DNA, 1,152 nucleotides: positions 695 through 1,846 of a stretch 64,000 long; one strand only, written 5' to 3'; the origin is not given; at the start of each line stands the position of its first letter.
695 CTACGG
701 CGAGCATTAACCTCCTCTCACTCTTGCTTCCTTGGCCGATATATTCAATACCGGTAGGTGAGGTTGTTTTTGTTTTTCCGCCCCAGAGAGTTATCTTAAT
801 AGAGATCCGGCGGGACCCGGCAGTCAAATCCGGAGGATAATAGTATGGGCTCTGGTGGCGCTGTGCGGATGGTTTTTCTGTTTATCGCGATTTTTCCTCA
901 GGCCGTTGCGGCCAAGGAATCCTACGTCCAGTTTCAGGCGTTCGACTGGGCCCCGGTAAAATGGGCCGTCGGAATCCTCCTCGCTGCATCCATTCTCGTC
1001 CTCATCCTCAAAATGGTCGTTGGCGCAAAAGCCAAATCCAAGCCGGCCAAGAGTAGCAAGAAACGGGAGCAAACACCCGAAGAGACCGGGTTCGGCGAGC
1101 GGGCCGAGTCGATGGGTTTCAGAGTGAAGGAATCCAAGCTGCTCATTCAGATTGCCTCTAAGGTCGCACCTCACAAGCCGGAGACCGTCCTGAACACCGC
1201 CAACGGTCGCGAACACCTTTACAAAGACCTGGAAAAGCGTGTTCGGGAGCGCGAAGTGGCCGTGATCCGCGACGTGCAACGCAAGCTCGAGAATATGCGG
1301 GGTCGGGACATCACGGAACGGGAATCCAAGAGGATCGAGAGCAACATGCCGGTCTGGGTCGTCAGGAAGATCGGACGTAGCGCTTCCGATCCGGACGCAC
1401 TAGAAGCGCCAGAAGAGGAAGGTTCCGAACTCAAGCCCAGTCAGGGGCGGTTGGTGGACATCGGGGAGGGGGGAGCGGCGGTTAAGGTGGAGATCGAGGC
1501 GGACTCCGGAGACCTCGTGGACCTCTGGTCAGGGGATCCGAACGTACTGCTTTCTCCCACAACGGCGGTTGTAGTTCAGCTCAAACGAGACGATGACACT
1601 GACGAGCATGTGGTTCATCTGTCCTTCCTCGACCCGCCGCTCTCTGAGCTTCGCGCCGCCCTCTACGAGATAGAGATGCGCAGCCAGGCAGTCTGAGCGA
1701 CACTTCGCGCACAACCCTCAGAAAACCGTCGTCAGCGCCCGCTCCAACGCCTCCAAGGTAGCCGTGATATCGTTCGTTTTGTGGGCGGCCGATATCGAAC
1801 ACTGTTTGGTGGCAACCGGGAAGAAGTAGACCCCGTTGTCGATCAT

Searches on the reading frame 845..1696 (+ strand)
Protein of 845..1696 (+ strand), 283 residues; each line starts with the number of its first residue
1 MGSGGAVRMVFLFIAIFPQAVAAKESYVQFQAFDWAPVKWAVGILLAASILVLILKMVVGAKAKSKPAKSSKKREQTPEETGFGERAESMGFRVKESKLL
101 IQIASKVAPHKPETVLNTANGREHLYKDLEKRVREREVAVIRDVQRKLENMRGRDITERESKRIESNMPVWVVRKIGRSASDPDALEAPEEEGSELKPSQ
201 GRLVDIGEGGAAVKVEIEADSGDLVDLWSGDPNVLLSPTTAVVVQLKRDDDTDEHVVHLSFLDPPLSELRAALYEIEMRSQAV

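Call 13: search_protein_families(library=pfam, proteins=[window:845-1696:+], max_evalue=0.01)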
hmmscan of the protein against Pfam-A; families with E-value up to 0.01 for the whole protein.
window:845-1696:+ (283 aa): 1 family
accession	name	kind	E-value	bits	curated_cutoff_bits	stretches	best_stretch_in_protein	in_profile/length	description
PF07238.19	PilZ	-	2.2e-05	25.2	22.5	1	199-268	23-92/102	PilZ domain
